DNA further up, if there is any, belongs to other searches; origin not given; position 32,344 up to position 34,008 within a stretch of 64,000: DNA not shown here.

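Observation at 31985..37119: Rieske/cytochrome b complex with a 7-heme cytochrome operonically joined to a Tat-exported GMC dehydrogenase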

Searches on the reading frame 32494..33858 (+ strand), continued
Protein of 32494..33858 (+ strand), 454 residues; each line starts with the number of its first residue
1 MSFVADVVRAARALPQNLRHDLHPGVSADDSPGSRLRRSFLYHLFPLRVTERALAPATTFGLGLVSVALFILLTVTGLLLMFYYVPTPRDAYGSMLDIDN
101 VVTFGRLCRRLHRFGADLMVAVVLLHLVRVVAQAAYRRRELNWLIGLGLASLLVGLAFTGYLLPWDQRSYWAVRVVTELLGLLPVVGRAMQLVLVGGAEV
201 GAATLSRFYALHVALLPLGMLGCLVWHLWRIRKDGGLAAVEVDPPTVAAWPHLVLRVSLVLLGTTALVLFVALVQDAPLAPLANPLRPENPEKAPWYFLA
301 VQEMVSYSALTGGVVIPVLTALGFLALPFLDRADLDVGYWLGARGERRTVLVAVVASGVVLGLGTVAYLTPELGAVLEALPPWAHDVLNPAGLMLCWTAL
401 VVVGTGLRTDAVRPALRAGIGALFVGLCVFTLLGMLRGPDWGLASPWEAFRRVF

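Call 53: find_encoding_contigs(protein=P0276, flank=7000, max_places=1)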
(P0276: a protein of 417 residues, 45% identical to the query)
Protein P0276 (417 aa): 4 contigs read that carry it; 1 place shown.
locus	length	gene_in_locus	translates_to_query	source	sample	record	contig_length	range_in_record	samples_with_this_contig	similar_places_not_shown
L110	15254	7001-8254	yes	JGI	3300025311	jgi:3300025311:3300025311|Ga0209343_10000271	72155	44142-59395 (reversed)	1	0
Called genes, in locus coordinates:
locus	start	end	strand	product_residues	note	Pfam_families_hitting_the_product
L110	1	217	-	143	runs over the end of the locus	PF01850:PIN (weak)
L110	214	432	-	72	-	-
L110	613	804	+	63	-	-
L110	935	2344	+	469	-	PF00158:Sigma54_activat, PF14532:Sigma54_activ_2, PF07728:AAA_5, PF25601:AAA_lid_14, PF02954:HTH_8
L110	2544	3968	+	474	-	-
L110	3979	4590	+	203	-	PF14686:fn3_3 (faint), PF13620:CarboxypepD_reg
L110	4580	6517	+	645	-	PF14691:Fer4_20, PF12837:Fer4_6 (faint), PF13237:Fer4_10 (faint), PF01266:DAO (weak), PF07992:Pyr_redox_2, PF13450:NAD_binding_8, PF12838:Fer4_7, PF00037:Fer4, +2 more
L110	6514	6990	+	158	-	PF00355:Rieske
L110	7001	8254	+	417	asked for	PF00033:Cytochrome_B, PF13631:Cytochrom_B_N_2, PF00032:Cytochrom_B_C (weak)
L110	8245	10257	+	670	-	PF13442:Cytochrome_CBB3 (faint), PF14522:Cytochrome_C7 (faint), PF14537:Cytochrom_c3_2 (faint), PF02433:FixO (faint), PF00034:Cytochrom_C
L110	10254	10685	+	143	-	PF13442:Cytochrome_CBB3, PF00034:Cytochrom_C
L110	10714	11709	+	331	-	PF13442:Cytochrome_CBB3 (faint), PF00034:Cytochrom_C (faint)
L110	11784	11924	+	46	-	-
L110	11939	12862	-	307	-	PF00126:HTH_1, PF03466:LysR_substrate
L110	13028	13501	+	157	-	PF01152:Bac_globin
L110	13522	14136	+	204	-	PF13489:Methyltransf_23, PF01209:Ubie_methyltran, PF05148:Methyltransf_8 (weak), PF13847:Methyltransf_31, PF08241:Methyltransf_11, PF08242:Methyltransf_12, PF13649:Methyltransf_25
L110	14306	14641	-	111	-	-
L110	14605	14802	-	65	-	-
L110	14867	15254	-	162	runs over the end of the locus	-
